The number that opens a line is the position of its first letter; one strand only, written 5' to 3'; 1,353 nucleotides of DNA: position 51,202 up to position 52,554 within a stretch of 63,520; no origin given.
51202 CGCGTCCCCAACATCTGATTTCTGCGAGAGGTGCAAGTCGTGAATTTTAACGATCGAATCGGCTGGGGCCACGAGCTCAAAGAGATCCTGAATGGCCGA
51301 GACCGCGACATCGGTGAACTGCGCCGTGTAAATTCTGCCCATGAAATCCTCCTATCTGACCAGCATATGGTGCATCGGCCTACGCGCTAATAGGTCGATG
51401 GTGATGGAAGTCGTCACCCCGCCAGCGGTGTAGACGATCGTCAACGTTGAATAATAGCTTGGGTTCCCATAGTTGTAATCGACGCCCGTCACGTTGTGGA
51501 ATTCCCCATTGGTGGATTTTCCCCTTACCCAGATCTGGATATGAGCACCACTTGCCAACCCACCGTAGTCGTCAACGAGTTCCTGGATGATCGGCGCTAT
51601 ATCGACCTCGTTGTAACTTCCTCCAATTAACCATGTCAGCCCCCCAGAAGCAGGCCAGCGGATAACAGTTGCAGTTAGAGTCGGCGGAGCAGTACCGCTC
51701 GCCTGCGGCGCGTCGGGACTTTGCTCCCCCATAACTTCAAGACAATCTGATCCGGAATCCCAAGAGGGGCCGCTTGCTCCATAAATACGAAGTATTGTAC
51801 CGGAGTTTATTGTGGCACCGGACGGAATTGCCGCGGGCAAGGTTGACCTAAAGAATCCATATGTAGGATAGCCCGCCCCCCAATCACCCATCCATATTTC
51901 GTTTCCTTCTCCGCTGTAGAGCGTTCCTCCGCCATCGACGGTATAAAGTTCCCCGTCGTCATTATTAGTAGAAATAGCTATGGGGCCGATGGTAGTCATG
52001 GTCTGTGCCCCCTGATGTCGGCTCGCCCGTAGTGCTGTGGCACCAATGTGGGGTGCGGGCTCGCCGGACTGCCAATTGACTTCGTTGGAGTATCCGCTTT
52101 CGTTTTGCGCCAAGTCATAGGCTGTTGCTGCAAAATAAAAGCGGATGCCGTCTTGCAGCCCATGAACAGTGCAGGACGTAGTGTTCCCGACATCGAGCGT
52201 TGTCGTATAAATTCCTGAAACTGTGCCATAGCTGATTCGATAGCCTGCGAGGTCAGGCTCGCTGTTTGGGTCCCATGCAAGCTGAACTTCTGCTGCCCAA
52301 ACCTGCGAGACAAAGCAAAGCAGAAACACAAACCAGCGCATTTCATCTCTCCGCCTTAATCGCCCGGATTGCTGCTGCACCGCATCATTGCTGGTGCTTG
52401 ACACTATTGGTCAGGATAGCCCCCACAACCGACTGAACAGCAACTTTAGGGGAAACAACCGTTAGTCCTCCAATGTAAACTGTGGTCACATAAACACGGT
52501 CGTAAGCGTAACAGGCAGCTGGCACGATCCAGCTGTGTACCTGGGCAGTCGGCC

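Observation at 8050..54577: Ten same-orientation copies of a 24-nt GTGG-headed palindrome (REP-like element) spread through a phage genome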

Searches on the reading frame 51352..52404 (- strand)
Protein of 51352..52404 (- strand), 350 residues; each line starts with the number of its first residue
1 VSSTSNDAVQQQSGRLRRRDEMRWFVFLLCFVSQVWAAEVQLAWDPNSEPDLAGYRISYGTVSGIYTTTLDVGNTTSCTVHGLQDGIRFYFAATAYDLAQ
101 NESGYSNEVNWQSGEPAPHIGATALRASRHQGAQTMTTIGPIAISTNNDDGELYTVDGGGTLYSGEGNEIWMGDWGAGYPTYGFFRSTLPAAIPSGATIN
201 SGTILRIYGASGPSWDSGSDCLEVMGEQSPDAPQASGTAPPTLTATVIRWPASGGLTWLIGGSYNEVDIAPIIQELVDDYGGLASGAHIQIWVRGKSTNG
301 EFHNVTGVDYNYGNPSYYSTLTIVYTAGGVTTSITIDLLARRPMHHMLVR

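Call 38: search_protein_families(library=phrogs, proteins=[window:51352-52404:-], max_evalue=0.00001)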
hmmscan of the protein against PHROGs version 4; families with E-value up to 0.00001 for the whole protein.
window:51352-52404:- (350 aa): 1 family
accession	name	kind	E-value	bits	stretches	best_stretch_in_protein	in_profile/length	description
phrog_11445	-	tail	1.8e-07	29.5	1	38-123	268-354/2001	minor tail protein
